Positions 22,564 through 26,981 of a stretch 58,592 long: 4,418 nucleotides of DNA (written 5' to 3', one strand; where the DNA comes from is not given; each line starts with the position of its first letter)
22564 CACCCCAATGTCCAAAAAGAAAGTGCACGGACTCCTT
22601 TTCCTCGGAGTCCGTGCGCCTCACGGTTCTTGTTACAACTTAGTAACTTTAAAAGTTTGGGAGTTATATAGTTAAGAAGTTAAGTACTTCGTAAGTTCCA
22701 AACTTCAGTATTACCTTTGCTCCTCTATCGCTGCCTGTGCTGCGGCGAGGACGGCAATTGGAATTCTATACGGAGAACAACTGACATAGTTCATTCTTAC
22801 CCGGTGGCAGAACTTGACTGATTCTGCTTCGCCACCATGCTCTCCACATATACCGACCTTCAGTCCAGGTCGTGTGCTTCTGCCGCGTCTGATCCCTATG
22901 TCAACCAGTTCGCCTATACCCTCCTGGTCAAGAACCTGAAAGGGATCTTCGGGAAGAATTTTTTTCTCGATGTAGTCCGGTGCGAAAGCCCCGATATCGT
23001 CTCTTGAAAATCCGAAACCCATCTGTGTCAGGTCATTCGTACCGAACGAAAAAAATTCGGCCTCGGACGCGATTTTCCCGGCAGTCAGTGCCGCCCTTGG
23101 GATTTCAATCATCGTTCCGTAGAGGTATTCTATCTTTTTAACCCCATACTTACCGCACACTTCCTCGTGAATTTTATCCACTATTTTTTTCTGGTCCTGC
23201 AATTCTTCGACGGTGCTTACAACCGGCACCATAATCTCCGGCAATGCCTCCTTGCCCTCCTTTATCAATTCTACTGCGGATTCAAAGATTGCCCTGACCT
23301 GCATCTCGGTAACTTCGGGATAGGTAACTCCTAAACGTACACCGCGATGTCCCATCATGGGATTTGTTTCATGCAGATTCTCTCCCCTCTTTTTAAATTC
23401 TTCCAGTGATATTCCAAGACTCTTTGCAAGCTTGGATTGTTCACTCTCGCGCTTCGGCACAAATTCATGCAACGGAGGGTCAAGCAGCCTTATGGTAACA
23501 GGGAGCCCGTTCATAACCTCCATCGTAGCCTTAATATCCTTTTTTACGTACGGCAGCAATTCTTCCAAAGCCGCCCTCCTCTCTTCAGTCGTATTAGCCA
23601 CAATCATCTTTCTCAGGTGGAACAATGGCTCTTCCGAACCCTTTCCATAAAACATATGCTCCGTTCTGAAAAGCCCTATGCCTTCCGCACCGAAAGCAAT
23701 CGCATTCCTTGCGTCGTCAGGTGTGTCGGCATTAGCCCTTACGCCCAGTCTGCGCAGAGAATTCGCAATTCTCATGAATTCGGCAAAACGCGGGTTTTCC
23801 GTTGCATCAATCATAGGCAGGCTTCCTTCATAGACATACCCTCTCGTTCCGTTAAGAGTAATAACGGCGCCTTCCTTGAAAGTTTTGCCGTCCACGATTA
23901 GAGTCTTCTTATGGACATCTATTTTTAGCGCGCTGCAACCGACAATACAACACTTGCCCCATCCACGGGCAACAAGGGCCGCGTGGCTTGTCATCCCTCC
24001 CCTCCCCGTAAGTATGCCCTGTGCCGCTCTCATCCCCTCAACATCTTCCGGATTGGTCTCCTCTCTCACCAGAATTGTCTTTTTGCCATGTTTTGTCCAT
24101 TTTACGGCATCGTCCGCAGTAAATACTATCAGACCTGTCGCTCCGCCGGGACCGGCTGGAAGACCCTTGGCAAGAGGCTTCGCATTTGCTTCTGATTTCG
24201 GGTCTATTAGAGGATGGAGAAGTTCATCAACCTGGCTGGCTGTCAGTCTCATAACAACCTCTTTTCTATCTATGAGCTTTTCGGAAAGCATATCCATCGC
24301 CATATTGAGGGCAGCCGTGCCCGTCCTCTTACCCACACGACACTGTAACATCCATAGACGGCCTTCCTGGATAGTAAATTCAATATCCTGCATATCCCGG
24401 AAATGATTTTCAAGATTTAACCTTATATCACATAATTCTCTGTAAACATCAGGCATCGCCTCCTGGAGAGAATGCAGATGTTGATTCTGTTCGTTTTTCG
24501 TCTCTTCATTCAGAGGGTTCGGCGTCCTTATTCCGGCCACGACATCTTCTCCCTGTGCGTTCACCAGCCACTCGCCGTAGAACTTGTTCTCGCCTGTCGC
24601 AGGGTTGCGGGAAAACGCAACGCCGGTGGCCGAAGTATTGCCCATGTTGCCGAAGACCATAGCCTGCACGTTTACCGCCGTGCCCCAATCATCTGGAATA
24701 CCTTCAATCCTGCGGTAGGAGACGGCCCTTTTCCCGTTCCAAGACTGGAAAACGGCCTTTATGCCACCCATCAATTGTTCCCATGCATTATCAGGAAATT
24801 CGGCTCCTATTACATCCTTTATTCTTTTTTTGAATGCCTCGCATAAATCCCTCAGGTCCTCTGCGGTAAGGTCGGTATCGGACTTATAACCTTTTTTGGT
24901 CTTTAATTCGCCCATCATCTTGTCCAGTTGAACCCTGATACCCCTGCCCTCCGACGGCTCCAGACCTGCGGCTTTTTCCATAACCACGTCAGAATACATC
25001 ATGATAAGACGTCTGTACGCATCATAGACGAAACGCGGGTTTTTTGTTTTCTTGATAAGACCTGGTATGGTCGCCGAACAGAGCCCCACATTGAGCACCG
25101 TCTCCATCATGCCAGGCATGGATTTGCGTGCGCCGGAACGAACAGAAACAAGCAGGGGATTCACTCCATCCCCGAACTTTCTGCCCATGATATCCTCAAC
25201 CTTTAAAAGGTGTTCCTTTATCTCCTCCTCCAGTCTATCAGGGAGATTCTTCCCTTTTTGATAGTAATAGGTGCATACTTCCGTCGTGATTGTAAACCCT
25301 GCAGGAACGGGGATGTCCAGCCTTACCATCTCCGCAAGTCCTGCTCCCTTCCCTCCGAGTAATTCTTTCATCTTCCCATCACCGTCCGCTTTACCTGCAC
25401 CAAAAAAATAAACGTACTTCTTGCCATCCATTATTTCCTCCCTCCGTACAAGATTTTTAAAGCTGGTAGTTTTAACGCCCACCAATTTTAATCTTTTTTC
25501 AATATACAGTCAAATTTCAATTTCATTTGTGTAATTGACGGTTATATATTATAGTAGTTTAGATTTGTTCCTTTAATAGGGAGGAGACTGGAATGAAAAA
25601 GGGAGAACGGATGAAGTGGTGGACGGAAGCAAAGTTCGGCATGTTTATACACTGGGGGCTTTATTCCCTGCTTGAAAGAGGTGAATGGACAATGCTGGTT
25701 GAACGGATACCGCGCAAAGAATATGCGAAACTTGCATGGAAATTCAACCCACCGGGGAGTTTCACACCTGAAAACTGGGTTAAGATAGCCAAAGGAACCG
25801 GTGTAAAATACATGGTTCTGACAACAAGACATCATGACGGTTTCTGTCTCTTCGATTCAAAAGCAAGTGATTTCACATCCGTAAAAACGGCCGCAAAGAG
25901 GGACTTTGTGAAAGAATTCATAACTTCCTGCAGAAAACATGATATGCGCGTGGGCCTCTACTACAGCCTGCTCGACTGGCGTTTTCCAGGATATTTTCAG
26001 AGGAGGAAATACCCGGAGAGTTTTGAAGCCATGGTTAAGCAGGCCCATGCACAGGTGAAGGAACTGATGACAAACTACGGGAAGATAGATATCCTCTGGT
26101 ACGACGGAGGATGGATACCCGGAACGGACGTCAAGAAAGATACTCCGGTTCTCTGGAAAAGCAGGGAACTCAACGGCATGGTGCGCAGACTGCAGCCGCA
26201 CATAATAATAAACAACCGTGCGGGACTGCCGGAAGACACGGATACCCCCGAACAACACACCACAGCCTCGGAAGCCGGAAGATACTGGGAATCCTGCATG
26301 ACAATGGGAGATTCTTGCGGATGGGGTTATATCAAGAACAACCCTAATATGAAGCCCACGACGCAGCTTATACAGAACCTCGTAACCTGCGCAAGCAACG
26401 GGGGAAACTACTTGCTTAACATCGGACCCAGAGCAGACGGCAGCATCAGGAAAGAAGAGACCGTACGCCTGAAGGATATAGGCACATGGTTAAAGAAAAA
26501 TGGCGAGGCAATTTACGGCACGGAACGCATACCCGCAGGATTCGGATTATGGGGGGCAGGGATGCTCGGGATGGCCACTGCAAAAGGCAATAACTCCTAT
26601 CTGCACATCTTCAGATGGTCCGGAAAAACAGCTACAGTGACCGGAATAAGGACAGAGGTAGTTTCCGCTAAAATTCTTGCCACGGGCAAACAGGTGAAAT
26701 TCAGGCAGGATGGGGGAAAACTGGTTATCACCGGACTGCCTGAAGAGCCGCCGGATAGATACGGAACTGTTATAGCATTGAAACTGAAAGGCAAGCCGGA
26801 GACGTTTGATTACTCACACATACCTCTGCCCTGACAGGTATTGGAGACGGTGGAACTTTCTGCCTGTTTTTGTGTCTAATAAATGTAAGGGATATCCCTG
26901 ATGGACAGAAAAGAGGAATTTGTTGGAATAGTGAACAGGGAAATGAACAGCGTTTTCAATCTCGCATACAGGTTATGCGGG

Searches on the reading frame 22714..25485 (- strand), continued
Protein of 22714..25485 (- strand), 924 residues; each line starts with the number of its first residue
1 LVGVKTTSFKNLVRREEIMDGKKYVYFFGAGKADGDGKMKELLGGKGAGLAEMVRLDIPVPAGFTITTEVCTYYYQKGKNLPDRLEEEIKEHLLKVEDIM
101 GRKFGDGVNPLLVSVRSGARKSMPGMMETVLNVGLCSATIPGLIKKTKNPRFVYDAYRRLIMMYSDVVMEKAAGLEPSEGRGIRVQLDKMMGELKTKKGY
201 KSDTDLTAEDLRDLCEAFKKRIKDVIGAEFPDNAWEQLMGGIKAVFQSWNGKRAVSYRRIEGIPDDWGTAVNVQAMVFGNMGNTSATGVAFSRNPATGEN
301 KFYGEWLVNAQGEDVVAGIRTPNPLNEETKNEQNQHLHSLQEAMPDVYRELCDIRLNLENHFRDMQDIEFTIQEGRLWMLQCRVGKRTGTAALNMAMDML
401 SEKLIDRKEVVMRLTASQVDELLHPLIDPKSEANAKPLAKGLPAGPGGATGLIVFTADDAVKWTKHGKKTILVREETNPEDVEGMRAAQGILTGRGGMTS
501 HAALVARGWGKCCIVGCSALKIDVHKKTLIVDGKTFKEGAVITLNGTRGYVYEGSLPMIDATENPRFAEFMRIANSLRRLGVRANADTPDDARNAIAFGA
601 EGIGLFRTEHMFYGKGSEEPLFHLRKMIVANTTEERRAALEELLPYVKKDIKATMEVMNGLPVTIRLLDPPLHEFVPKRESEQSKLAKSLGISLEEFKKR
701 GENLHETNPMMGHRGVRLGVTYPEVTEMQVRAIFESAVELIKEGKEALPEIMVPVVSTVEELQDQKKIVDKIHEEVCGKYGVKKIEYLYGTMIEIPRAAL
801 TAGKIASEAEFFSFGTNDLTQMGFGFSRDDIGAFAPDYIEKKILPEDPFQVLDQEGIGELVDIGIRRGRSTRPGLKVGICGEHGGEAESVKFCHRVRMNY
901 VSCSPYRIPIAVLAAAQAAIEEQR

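Call 30: find_encoding_contigs(protein=P0024, flank=3000, max_places=2)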
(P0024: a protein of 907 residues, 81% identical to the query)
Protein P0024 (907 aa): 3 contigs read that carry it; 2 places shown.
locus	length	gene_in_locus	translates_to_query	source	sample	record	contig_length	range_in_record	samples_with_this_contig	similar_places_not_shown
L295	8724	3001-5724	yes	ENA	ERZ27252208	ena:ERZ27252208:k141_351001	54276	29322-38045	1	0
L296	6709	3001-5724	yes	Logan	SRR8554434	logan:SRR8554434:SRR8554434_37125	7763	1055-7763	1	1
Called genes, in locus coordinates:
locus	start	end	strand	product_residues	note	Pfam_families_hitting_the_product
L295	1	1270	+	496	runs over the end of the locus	PF00884:Sulfatase, PF01663:Phosphodiest (faint), PF16347:SGSH_C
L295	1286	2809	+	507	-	PF00884:Sulfatase, PF01663:Phosphodiest (faint), PF16347:SGSH_C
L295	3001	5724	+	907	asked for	PF01326:PPDK_N, PF00391:PEP-utilizers, PF02896:PEP-utilizers_C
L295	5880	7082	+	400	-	PF07690:MFS_1, PF06779:MFS_4 (faint), PF07690:MFS_1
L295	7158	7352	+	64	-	-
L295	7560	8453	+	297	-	PF04015:DUF362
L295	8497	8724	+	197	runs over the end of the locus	PF12801:Fer4_5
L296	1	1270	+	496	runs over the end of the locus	PF00884:Sulfatase, PF01663:Phosphodiest (faint), PF16347:SGSH_C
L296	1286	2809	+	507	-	PF00884:Sulfatase, PF01663:Phosphodiest (faint), PF16347:SGSH_C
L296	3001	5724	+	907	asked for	PF01326:PPDK_N, PF00391:PEP-utilizers, PF02896:PEP-utilizers_C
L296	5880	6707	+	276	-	?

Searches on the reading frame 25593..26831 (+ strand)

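Call 8: search_protein_families(library=pfam, proteins=[window:25593-26831:+], max_evalue=0.01)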
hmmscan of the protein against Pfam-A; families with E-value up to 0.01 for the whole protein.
window:25593-26831:+ (413 aa): 2 families
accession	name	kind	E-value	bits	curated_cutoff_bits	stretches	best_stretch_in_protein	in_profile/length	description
PF01120.23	Alpha_L_fucos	-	1.7e-87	294.5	25.2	1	5-305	25-345/345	Alpha-L-fucosidase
PF14871.12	GHL6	-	4.5e-05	24.1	35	1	60-124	3-64/132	Hypothetical glycosyl hydrolase 6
